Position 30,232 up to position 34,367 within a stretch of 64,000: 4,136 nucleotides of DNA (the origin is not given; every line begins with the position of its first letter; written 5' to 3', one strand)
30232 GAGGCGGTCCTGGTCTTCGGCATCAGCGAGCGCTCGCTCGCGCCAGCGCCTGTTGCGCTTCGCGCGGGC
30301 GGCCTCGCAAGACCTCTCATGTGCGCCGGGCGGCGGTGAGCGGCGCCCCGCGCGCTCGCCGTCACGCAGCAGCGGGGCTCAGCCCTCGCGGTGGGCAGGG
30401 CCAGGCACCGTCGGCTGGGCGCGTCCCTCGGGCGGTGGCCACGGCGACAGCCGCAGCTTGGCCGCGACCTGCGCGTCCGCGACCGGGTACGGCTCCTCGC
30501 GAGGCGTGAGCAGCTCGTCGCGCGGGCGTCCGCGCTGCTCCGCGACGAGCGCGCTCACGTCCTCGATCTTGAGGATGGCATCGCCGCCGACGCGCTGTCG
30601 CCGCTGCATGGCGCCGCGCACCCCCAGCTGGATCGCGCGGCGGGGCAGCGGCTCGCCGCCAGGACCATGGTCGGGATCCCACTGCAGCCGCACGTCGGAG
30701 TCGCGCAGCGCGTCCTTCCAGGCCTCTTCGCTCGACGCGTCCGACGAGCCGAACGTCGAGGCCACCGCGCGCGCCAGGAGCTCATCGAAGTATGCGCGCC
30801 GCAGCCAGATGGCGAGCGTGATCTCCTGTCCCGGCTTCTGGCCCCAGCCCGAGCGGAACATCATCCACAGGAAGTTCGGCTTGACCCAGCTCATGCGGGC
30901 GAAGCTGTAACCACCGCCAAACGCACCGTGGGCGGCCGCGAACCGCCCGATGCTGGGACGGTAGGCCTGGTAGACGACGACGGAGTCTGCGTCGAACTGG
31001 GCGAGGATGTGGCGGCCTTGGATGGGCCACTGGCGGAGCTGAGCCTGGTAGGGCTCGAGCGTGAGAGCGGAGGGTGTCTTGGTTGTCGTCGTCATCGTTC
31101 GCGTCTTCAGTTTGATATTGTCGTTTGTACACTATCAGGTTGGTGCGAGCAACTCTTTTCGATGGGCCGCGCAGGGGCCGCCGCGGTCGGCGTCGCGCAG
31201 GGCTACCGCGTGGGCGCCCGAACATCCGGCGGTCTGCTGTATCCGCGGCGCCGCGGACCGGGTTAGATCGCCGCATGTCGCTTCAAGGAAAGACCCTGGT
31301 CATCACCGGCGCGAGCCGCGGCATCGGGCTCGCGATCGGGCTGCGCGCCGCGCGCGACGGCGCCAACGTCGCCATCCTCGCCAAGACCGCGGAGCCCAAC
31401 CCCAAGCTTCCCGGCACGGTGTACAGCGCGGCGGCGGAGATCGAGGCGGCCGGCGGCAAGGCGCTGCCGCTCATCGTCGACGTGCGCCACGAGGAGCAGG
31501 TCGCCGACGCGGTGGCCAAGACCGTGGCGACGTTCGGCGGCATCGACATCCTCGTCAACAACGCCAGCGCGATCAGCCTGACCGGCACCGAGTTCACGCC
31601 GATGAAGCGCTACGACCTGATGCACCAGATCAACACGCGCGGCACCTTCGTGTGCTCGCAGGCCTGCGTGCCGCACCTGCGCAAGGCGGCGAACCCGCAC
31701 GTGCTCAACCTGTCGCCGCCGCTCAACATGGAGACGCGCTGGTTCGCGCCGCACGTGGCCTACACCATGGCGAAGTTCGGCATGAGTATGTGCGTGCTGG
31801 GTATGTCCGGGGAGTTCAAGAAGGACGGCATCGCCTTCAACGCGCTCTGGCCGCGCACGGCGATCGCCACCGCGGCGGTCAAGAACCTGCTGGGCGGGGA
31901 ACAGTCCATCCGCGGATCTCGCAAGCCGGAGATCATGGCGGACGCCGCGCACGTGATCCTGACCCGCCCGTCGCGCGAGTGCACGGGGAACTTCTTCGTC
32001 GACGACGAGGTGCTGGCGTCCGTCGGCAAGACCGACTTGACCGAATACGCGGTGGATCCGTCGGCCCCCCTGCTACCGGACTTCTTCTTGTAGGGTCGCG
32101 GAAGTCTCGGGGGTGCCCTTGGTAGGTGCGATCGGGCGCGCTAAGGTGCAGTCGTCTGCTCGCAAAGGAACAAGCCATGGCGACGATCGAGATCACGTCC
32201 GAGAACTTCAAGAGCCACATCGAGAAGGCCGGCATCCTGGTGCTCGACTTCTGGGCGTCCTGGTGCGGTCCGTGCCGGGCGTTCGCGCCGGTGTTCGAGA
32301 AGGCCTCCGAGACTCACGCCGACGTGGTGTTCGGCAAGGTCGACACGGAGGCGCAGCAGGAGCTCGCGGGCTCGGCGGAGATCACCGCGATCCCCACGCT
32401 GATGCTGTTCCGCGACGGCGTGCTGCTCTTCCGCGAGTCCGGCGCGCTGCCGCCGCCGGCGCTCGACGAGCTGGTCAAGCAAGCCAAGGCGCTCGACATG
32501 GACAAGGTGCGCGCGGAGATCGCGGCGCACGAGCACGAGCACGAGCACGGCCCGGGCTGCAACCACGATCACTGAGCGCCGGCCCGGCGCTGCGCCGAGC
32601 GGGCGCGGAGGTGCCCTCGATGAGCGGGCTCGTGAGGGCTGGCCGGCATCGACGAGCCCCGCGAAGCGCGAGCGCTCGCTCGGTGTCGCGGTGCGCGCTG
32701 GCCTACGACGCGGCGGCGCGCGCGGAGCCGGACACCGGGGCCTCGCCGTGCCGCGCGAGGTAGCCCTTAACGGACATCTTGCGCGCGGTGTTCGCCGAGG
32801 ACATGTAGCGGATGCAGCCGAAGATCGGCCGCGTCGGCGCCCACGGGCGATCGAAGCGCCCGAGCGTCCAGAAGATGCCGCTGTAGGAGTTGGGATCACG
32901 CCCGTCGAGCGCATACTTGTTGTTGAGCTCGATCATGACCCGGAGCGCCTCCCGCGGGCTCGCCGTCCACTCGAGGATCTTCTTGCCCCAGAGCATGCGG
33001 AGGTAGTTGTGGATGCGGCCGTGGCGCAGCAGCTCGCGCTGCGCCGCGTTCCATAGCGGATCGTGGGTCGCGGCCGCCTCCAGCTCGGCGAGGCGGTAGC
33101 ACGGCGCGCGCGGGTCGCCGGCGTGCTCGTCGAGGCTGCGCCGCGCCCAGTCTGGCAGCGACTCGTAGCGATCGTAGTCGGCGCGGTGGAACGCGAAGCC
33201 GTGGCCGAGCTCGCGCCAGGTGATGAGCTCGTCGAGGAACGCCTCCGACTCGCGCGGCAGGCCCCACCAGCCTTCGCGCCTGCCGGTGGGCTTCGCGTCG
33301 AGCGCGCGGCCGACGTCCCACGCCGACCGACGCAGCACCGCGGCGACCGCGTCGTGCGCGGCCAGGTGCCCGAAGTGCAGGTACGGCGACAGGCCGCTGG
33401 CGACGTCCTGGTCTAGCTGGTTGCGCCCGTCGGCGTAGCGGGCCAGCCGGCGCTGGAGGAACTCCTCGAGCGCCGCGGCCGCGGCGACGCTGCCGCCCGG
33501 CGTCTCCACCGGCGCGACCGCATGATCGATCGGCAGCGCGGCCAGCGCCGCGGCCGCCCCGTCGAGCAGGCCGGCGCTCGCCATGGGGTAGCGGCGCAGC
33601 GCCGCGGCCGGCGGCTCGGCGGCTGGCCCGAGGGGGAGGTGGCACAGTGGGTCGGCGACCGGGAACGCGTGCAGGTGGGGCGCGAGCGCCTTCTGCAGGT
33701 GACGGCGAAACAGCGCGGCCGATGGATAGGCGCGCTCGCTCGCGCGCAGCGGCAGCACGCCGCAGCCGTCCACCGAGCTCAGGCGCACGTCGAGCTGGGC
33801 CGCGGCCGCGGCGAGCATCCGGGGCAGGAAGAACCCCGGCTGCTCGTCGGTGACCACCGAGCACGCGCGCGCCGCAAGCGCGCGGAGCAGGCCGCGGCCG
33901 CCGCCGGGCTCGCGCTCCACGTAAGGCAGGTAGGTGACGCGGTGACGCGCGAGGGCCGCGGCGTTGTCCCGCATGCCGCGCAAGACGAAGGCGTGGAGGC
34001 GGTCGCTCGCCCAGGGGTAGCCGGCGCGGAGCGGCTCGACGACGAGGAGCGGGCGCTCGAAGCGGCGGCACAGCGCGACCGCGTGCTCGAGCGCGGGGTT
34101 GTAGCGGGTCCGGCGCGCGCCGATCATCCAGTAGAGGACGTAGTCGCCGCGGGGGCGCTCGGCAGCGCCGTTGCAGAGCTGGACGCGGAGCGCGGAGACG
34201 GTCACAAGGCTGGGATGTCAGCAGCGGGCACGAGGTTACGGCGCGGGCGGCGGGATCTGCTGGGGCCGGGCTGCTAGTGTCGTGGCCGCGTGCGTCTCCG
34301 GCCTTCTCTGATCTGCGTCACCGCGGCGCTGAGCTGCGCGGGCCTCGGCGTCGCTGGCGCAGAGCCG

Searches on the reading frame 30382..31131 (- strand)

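Call 47: search_protein_families(library=pfam, proteins=[window:30382-31131:-], max_evalue=0.001)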
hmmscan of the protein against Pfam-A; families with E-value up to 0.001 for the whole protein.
window:30382-31131:- (250 aa): 1 family
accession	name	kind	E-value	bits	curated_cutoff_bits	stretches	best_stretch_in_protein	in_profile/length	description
PF14124.11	DUF4291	-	1.3e-54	185.2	27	1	41-203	1-162/180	Domain of unknown function (DUF4291)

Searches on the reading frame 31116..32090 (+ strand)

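Call 47: search_protein_families(library=pfam, proteins=[window:31116-32090:+], max_evalue=0.001)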
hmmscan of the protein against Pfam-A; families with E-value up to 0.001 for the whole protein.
window:31116-32090:+ (325 aa): 2 families
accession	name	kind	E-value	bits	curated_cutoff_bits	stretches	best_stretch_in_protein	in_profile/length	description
PF00106.31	adh_short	-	1.2e-30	107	26.6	1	59-256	1-188/195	short chain dehydrogenase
PF13561.12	adh_short_C2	-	1.2e-24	87.6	27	1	65-268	1-194/236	Enoyl-(Acyl carrier protein) reductase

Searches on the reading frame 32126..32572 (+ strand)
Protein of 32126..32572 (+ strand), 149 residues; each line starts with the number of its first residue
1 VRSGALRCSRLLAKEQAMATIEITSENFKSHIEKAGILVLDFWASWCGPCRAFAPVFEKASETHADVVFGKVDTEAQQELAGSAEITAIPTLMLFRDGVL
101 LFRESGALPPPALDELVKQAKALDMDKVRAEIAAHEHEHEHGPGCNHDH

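Call 47: search_protein_families(library=pfam, proteins=[window:32126-32572:+], max_evalue=0.001)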
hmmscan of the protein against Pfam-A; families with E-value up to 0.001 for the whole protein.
window:32126-32572:+ (149 aa): 5 families
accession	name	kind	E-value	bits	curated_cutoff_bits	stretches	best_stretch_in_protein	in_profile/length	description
PF00085.26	Thioredoxin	-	7.6e-26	90.6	23.5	1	20-117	2-101/103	Thioredoxin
PF13905.12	Thioredoxin_8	-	7.8e-07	29.8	27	1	37-65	3-31/94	Thioredoxin-like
PF13098.12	Thioredoxin_2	-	5.1e-06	27.2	27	1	37-116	7-103/104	Thioredoxin-like domain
PF14595.12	Thioredoxin_9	-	0.00017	21.9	25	1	21-111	29-120/129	Thioredoxin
PF04756.19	OST3_OST6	-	0.00025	21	27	1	19-96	12-103/294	OST3 / OST6 family, transporter family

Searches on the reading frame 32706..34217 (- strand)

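Call 47: search_protein_families(library=pfam, proteins=[window:32706-34217:-], max_evalue=0.001)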
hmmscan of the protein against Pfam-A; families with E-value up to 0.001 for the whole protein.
window:32706-34217:- (504 aa): 1 family
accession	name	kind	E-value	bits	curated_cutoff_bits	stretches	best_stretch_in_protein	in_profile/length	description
PF00875.24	DNA_photolyase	-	0.00014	22.3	26.6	1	27-186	1-161/164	DNA photolyase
